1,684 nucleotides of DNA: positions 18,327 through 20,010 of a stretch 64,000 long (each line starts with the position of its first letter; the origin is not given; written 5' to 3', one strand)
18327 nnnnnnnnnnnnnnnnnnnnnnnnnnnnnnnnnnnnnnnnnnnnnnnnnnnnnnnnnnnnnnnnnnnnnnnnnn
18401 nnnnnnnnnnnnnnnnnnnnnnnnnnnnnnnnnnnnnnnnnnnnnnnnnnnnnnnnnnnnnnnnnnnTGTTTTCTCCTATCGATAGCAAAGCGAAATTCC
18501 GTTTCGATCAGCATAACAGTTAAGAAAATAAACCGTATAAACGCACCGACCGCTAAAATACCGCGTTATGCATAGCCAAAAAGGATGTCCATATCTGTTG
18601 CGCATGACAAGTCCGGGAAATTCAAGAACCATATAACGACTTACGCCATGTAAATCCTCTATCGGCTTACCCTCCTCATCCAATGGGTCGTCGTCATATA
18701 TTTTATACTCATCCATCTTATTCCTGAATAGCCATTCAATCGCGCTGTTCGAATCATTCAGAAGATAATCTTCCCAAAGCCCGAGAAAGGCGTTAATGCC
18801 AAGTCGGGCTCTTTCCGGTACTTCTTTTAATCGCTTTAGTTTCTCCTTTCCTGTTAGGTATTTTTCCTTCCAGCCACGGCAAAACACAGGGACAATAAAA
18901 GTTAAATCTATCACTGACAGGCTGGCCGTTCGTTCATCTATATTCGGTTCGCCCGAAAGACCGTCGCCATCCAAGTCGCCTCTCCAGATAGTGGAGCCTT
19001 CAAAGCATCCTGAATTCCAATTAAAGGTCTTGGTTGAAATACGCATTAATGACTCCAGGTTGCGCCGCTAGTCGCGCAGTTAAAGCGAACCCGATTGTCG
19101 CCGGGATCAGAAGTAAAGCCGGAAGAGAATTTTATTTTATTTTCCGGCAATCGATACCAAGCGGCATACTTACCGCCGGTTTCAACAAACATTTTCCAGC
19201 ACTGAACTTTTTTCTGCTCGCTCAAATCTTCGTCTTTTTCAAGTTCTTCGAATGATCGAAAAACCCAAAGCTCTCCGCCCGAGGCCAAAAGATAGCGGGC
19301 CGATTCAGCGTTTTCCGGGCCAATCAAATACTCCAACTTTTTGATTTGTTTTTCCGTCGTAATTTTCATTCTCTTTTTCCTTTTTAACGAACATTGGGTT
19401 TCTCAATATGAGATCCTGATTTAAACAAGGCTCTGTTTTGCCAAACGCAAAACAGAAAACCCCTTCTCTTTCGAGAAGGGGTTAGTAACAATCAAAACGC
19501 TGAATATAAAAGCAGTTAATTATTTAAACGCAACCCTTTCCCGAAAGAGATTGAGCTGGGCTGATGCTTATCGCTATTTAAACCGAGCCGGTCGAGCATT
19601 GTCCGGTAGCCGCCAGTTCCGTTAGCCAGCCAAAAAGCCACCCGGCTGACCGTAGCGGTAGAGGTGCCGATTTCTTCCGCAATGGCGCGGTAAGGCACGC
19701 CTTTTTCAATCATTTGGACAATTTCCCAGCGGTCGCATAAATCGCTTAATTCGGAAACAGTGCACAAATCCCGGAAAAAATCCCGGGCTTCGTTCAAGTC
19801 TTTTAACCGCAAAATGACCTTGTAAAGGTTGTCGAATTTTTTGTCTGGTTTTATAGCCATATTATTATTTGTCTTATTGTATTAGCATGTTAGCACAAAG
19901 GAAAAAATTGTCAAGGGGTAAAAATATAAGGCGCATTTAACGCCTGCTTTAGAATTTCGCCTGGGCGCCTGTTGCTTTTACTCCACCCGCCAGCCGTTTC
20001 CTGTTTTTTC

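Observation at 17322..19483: Apparently orphan long-form HisG homologue with a Cys-rich tail, in a terminator-bounded operon with two unknown proteins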

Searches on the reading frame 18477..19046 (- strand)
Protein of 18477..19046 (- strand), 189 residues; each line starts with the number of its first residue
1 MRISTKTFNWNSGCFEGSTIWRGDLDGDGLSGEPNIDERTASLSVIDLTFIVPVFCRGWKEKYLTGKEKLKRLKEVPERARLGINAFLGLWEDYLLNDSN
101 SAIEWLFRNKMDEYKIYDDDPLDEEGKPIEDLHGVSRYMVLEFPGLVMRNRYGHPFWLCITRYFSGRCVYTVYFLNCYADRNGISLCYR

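Call 3: search_protein_families(library=pfam, proteins=[window:18477-19046:-], max_evalue=1)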
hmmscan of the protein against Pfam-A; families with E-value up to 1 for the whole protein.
window:18477-19046:- (189 aa): 0 families

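Call 4: search_protein_families(library=ncbifam, proteins=[window:18477-19046:-], max_evalue=1)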
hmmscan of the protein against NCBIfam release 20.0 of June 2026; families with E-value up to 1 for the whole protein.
window:18477-19046:- (189 aa): 0 families

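Call 14: find_homologous_proteins(query=window:18477-19046:-, max_evalue=0.01)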
Query window:18477-19046:- (189 aa): 2 proteins with E <= 0.01 among 30 candidates.
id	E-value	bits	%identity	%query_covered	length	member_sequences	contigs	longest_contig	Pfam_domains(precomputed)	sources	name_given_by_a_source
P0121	1.1e-129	449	100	100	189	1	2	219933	-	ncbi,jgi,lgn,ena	ncbi:MAG: hypothetical protein WCW77_01315 [Patescibacteria group bacterium]|jgi:hypothetical protei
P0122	1.3e-101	357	80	99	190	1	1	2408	-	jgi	-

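Call 38: predict_structure(alignment_id=A3)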
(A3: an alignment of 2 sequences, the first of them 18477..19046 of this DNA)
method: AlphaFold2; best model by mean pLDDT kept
length: 189 residues; sequences in the alignment: 2
mean_pLDDT: 36.3   pTM: 0.30
mean pLDDT of the five models: 36.3, 33.2, 32.4, 32.4, 32.0
residues with pLDDT >= 90: 0; 70-90: 0; 50-70: 11; < 50: 178
segments of 3 or more residues with pLDDT < 50: 1-102, 109-139, 144-157, 162-189
pLDDT, mean of each block of 10 residues (from residue 1): 26 28 24 26 27 27 39 41 36 37 49 43 43 41 41 44 44 42 31
secondary structure, 60 per line:
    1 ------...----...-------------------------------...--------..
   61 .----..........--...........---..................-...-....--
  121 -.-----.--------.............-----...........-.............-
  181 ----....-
elements in order: E7-9 E14-16 H66-75 H78-88 H92-109 E115-118 E137-149 E155-165 E167-179 E185-188

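Call 63: search_protein_representatives(alignment_id=A3)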
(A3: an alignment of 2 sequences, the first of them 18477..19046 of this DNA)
Query: 2 sequences, 190 profile positions. Proteins with E-value up to 0.001 (for the whole library): 243; up to 1e-10: 48; up to 1e-30: 1. The best 150 are listed.
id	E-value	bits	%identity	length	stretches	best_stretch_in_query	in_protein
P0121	4.6e-124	427.7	-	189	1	1-190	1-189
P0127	2.8e-22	95.7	-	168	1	2-115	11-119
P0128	1.7e-20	89.9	-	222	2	19-110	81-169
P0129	3.2e-20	89.0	-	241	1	11-114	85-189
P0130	5.2e-20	88.3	-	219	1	21-112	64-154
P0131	1.1e-19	87.2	-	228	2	2-110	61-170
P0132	1.0e-18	84.0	-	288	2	18-113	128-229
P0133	1.5e-18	83.5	-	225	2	4-110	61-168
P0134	1.5e-18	83.5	-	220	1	7-111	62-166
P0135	1.9e-18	83.2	-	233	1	2-111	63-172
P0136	2.2e-18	83.0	-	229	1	17-123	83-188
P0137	3.5e-18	82.3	-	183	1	7-111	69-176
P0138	4.1e-18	82.1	-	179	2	19-111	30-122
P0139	1.3e-17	80.5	-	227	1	7-110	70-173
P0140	4.5e-17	78.7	-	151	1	2-109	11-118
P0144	1.3e-16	77.2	-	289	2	12-112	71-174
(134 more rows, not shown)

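Call 65: search_protein_families(library=pfam, proteins=[P0127, P0128, P0129, P0130, P0131, P0132, P0134, P0137, P0144, P0135], max_evalue=1)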
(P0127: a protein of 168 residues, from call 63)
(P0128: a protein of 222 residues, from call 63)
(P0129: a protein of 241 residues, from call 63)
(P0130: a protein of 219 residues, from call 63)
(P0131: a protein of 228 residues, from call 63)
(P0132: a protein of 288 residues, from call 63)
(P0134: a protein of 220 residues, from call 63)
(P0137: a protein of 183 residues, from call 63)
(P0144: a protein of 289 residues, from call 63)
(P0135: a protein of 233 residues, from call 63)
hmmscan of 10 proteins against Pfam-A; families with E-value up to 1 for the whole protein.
P0127 (168 aa): 0 families

P0128 (222 aa): 2 families
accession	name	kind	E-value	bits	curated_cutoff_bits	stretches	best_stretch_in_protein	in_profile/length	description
PF09867.14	TagF_N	-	0.09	13.2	27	1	14-63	13-61/135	TagF N-terminal domain, Type VI secretion system-associated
PF09570.16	RE_SinI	-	0.17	11.6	22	1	127-177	90-141/218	SinI restriction endonuclease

P0129 (241 aa): 1 family
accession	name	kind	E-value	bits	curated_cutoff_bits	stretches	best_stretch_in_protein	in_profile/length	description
PF22445.1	Ssol_1539-like_2nd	-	0.024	14.6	27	1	35-53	16-34/45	Ssol_1539-like, second domain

P0130 (219 aa): 0 families

P0131 (228 aa): 0 families

P0132 (288 aa): 0 families

P0134 (220 aa): 0 families

P0137 (183 aa): 1 family
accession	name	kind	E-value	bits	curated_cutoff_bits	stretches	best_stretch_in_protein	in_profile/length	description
PF02671.26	PAH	-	0.043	14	21.3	1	151-180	4-32/45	Paired amphipathic helix repeat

P0144 (289 aa): 4 families
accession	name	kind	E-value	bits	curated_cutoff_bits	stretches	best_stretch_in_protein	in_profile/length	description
PF16988.10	Vps36-NZF-N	-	0.011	15.5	27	1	252-281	8-39/65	Vacuolar protein sorting 36 NZF-N zinc-finger domain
PF18073.7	Zn_ribbon_LapB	-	0.021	14.9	25.7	1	247-261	8-22/28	Rubredoxin metal binding domain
PF05129.18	Zn_ribbon_Elf1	-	0.069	13.7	29.8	1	253-286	22-57/79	Transcription elongation factor Elf1 like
PF04810.20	zf-Sec23_Sec24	-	0.34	11.4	25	1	250-266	22-36/39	Sec23/Sec24 zinc finger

P0135 (233 aa): 1 family
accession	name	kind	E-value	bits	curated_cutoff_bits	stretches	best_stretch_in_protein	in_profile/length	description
PF13599.13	Pentapeptide_4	-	0.17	12.4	38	1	18-63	29-74/78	Pentapeptide repeat region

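Call 66: find_encoding_contigs(protein=P0131, flank=6000, max_places=4)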
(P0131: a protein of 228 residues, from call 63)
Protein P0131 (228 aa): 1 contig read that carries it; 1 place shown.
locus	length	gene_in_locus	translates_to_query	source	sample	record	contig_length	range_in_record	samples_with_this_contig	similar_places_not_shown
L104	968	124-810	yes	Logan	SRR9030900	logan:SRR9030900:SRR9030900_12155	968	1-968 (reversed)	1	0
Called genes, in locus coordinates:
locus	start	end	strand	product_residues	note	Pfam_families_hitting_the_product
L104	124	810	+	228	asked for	-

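Call 67: list_cluster_members(proteins=[P0127, P0128, P0129, P0130, P0132, P0133, P0134, P0135, P0136, P0139])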
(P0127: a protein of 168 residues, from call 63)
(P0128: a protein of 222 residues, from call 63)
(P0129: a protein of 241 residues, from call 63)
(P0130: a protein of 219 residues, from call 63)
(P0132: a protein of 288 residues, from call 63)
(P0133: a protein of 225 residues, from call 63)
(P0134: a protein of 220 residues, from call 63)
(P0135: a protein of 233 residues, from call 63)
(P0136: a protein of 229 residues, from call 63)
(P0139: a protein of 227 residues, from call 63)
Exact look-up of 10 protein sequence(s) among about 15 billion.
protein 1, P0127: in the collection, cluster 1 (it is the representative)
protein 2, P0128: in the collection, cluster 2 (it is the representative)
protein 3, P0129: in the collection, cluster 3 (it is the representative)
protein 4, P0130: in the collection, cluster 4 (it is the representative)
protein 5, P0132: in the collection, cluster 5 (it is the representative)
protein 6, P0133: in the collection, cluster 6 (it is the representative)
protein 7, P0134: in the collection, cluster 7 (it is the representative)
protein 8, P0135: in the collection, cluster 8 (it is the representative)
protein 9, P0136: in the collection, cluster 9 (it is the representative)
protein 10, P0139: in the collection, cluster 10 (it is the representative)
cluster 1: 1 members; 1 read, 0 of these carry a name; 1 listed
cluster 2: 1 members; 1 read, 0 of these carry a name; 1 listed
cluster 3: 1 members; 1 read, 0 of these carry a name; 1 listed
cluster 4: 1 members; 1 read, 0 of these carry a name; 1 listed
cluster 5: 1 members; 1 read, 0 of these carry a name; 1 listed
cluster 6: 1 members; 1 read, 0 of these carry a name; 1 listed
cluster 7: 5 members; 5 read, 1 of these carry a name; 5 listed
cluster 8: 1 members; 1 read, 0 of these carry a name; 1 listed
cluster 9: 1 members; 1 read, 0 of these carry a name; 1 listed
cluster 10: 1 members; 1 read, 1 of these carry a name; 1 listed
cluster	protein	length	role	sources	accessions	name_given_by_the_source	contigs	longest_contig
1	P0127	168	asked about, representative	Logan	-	-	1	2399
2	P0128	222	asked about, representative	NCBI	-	-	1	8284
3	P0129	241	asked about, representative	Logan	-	-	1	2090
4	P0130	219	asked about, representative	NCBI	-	-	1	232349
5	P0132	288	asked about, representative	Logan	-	-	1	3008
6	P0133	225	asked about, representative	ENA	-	-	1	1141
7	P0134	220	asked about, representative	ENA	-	-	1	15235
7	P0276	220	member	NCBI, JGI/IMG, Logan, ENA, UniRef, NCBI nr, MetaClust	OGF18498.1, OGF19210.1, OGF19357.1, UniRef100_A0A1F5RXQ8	hypothetical protein A3G56_01850 [Candidatus Falkowbacteria bacterium ... | Uncharacterized protein n=3 Tax=Candidatus Falkowiibacteriota TaxID=1752728 ... | MAG: hypothetical protein A3I35_04220 [Candidatus Falkowbacteria bacterium ...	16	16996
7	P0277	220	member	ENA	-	-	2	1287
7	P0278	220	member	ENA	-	-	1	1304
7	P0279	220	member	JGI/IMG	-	-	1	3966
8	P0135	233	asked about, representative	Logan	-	-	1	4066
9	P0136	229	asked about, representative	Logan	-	-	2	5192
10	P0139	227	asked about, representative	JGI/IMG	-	hypothetical protein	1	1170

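Call 68: find_encoding_contigs(protein=P0130, flank=8000, max_places=2)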
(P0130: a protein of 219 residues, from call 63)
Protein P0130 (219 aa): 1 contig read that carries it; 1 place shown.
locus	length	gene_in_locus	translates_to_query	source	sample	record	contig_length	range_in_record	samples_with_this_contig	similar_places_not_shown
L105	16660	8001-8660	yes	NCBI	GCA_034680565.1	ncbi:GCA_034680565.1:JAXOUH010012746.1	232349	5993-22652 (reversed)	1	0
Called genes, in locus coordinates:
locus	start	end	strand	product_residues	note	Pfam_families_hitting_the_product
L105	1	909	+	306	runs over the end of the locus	PF00892:EamA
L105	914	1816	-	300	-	PF09924:LPG_synthase_C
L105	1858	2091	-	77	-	PF02675:AdoMet_dc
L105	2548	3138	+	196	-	PF03412:Peptidase_C39, PF09778:Guanylate_cyc_2 (faint), PF12385:Peptidase_C70 (weak), PF13529:Peptidase_C39_2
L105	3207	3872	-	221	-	-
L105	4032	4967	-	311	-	PF00800:PDT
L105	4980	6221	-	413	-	PF00579:tRNA-synt_1b, PF22421:SYY_C-terminal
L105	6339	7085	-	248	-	PF01966:HD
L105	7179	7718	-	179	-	PF13238:AAA_18 (weak), PF13671:AAA_33 (weak)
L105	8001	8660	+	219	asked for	-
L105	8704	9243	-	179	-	PF28549:NDPSase_N (weak), PF00293:NUDIX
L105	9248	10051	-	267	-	PF01177:Asp_Glu_race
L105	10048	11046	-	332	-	PF01073:3Beta_HSD, PF01370:Epimerase, PF02719:Polysacc_synt_2, PF04321:RmlD_sub_bind, PF07993:NAD_binding_4, PF16363:GDP_Man_Dehyd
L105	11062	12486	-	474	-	PF00133:tRNA-synt_1, PF01406:tRNA-synt_1e (weak), PF09334:tRNA-synt_1g, PF00133:tRNA-synt_1, PF01406:tRNA-synt_1e (weak)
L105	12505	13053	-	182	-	-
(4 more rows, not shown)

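Call 69: find_encoding_contigs(protein=P0276, flank=8000, max_places=4)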
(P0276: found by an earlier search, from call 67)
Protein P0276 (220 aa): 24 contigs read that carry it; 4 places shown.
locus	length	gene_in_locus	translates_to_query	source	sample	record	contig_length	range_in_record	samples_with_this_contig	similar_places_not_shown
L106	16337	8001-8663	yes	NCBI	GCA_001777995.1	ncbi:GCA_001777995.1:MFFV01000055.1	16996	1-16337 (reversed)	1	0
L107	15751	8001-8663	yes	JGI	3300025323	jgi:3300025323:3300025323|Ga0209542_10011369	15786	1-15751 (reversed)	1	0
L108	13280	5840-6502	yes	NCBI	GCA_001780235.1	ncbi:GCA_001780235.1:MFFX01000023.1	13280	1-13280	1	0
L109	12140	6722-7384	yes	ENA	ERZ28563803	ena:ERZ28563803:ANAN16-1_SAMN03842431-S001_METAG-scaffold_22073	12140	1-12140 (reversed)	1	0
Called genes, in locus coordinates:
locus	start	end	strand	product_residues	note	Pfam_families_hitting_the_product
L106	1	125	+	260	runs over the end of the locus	PF00528:BPD_transp_1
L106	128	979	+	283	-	PF00528:BPD_transp_1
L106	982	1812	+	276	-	PF02463:SMC_N (weak), PF00005:ABC_tran, PF13304:AAA_21 (weak)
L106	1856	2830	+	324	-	PF04014:MazE_antitoxin, PF01895:PhoU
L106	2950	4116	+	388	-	PF02540:NAD_synthase (faint), PF03054:tRNA_Me_trans, PF20259:tRNA_Me_trans_M, PF20258:tRNA_Me_trans_C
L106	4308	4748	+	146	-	PF01161:PBP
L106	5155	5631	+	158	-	PF00578:AhpC-TSA, PF08534:Redoxin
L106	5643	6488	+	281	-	PF01261:AP_endonuc_2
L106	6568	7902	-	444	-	PF01794:Ferric_reduct, PF08022:FAD_binding_8, PF00175:NAD_binding_1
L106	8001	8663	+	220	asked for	-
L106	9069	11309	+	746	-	PF27226:AF_1845 (weak)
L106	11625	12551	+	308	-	PF01207:Dus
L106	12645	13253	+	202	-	PF01135:PCMT, PF01209:Ubie_methyltran (faint), PF13847:Methyltransf_31, PF13649:Methyltransf_25 (weak)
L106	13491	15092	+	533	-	PF12708:Pect-lyase_RHGA_epim, PF13229:Beta_helix (weak), PF05048:NosD (faint), PF13229:Beta_helix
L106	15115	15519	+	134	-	PF01641:SelR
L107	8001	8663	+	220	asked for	-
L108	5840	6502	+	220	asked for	-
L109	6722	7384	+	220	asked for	-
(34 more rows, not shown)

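Call 70: find_encoding_contigs(protein=P0128, flank=8000, max_places=2)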
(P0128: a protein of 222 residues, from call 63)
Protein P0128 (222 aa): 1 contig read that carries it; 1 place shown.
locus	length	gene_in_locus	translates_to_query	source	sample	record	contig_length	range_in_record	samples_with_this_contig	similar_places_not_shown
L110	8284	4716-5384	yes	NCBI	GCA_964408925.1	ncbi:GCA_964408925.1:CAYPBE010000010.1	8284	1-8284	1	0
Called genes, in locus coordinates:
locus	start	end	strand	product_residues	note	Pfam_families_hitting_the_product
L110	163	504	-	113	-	-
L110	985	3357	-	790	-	PF01326:PPDK_N, PF00391:PEP-utilizers, PF02896:PEP-utilizers_C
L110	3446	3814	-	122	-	PF09685:MamF_MmsF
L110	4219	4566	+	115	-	PF01371:Trp_repressor, PF13384:HTH_23, PF13936:HTH_38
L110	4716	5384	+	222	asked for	-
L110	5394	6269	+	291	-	PF01634:HisG, PF08029:HisG_C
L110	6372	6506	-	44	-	-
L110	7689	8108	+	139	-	-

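Call 74: search_solved_structures(query=A4, max_evalue=10)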
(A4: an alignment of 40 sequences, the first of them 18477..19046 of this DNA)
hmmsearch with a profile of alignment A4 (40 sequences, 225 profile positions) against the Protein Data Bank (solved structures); distinct sequences matched with E-value up to 10: 1.
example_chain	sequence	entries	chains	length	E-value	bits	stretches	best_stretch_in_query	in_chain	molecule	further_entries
4xhp_A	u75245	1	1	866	0.0054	19.4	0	151-175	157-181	ParM hybrid fusion protein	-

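Call 75: search_protein_families(library=padloc, proteins=[window:18477-19046:-, P0131, P0134], max_evalue=0.1)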
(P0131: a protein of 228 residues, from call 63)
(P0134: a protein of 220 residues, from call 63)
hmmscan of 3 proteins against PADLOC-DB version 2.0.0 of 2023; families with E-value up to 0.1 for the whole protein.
window:18477-19046:- (189 aa): 0 families

P0131 (228 aa): 0 families

P0134 (220 aa): 0 families

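Call 76: search_protein_families(library=phrogs, proteins=[window:18477-19046:-, P0131, P0134], max_evalue=0.1)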
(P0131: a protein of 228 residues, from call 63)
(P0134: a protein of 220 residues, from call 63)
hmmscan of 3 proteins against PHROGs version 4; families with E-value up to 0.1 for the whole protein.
window:18477-19046:- (189 aa): 0 families

P0131 (228 aa): 0 families

P0134 (220 aa): 0 families

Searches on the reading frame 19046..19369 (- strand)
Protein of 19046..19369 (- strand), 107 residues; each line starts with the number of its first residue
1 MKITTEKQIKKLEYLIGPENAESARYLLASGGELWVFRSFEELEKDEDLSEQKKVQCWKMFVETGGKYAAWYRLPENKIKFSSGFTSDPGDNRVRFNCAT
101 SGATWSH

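Call 3: search_protein_families(library=pfam, proteins=[window:19046-19369:-], max_evalue=1)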
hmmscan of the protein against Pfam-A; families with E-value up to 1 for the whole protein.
window:19046-19369:- (107 aa): 1 family
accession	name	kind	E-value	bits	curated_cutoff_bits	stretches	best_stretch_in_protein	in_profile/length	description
PF05240.20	APOBEC_C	-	0.18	12.2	23.6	1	56-79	44-68/78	APOBEC-like C-terminal domain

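Call 4: search_protein_families(library=ncbifam, proteins=[window:19046-19369:-], max_evalue=1)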
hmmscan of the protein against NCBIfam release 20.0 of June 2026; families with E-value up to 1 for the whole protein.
window:19046-19369:- (107 aa): 0 families

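Call 15: find_homologous_proteins(query=window:19046-19369:-, max_evalue=0.01)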
Query window:19046-19369:- (107 aa): 4 proteins with E <= 0.01 among 21 candidates.
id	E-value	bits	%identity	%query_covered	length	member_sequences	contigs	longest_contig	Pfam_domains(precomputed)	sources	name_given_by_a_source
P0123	3.2e-67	241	100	100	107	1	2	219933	-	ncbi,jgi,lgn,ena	ncbi:MAG: hypothetical protein WCW77_01310 [Patescibacteria group bacterium]|jgi:hypothetical protei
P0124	8.2e-37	143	66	100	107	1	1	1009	-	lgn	-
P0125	3.4e-35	138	64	100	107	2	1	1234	-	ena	-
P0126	7.7e-25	105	62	81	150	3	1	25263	-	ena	-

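Call 39: predict_structure(alignment_id=A2)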
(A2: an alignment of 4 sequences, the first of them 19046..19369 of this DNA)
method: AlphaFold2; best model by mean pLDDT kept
length: 107 residues; sequences in the alignment: 4
mean_pLDDT: 66.7   pTM: 0.57
mean pLDDT of the five models: 66.7, 61.7, 60.8, 60.6, 60.3
residues with pLDDT >= 90: 0; 70-90: 70; 50-70: 9; < 50: 28
segments of 3 or more residues with pLDDT < 50: 80-107
pLDDT, mean of each block of 10 residues (from residue 1): 81 77 77 81 82 76 73 64 43 40 30
secondary structure, 60 per line:
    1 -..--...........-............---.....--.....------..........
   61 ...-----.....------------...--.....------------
elements in order: H6-16 H18-29 E33-37 H40-44 H51-63 E69-73 E86-88 E91-95

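Call 75: search_protein_families(library=padloc, proteins=[window:19046-19369:-], max_evalue=0.1)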
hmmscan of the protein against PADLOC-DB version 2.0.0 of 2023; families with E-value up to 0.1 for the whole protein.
window:19046-19369:- (107 aa): 0 families

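Call 76: search_protein_families(library=phrogs, proteins=[window:19046-19369:-], max_evalue=0.1)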
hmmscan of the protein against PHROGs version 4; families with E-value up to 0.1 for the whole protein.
window:19046-19369:- (107 aa): 1 family
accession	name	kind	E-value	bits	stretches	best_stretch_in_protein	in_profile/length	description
phrog_2702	-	unknown function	0.07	14.3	1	20-52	29-57/71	-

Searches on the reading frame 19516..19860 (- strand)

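Call 3: search_protein_families(library=pfam, proteins=[window:19516-19860:-], max_evalue=1)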
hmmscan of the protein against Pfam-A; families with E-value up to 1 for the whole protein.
window:19516-19860:- (114 aa): 14 families
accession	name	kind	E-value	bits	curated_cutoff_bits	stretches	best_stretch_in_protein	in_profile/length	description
PF01371.25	Trp_repressor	-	1e-23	83.7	27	1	8-92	2-87/88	Trp repressor protein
PF13936.12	HTH_38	-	2.9e-06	27.3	27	1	43-74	9-40/44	Helix-turn-helix domain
PF13384.12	HTH_23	-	4.8e-06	26.7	24.6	1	42-73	5-36/50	Homeodomain-like domain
PF02796.21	HTH_7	-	0.0016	19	23.8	1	46-74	13-41/45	Helix-turn-helix domain of resolvase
PF13518.12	HTH_28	-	0.02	15.4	25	1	46-73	4-31/52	Helix-turn-helix domain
PF13551.12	HTH_29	-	0.027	15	28.1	1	44-74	1-32/64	Winged helix-turn helix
PF13542.12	HTH_Tnp_ISL3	-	0.045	13.7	27.4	1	47-74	20-46/51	Helix-turn-helix domain of transposase family ISL3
PF22451.2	NirdL-like_HTH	-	0.046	13.7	27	1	56-71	18-33/47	Siroheme decarboxylase NirDL-like HTH domain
PF00196.25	GerE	-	0.054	13.6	23.5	1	45-72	8-35/57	Bacterial regulatory proteins, luxR family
PF13404.12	HTH_AsnC-type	-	0.061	13.6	27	1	56-73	19-36/42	AsnC-type helix-turn-helix domain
PF08281.18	Sigma70_r4_2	-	0.072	13.2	25.7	1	52-71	24-43/54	Sigma-70, region 4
PF13545.12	HTH_Crp_2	-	0.12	12.8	27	1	50-74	18-42/70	Crp-like helix-turn-helix domain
PF13412.12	HTH_24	-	0.13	12.3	21.9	1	54-73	17-36/48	Winged helix-turn-helix DNA-binding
PF00356.27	LacI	-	0.32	11.2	27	1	60-74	5-19/46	Bacterial regulatory proteins, lacI family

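Call 4: search_protein_families(library=ncbifam, proteins=[window:19516-19860:-], max_evalue=1)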
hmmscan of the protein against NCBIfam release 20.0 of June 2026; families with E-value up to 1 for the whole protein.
window:19516-19860:- (114 aa): 5 families
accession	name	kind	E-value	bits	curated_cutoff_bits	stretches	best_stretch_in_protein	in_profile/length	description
TIGR02531.1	yecD_yerC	hypoth_equivalog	4.3e-22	78.3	42.2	1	6-92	2-88/88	YerC/YecD family TrpR-related protein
TIGR01321.1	TrpR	equivalog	2.7e-08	34.1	67.25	1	1-75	1-76/94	trp operon repressor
TIGR02937.1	sigma70-ECF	superfamily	0.011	15.3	42.9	1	23-73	102-152/165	sigma-70 family RNA polymerase sigma factor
NF033580.1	transpos_IS5_3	equivalog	0.16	11.5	110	1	47-82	38-73/258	IS5 family transposase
NF003054.0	PRK03975.1-1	equivalog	0.18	11.7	239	1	46-74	43-71/171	putative transcriptional regulator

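Call 75: search_protein_families(library=padloc, proteins=[window:19516-19860:-], max_evalue=0.1)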
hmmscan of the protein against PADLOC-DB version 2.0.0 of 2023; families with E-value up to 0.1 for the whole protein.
window:19516-19860:- (114 aa): 2 families
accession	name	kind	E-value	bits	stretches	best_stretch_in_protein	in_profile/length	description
PDLC01848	CARF3--CARF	-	0.0025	15.5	1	43-73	138-168/197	-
PDLC01857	CARF3--CARF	-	0.042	11.5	1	32-79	123-168/201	-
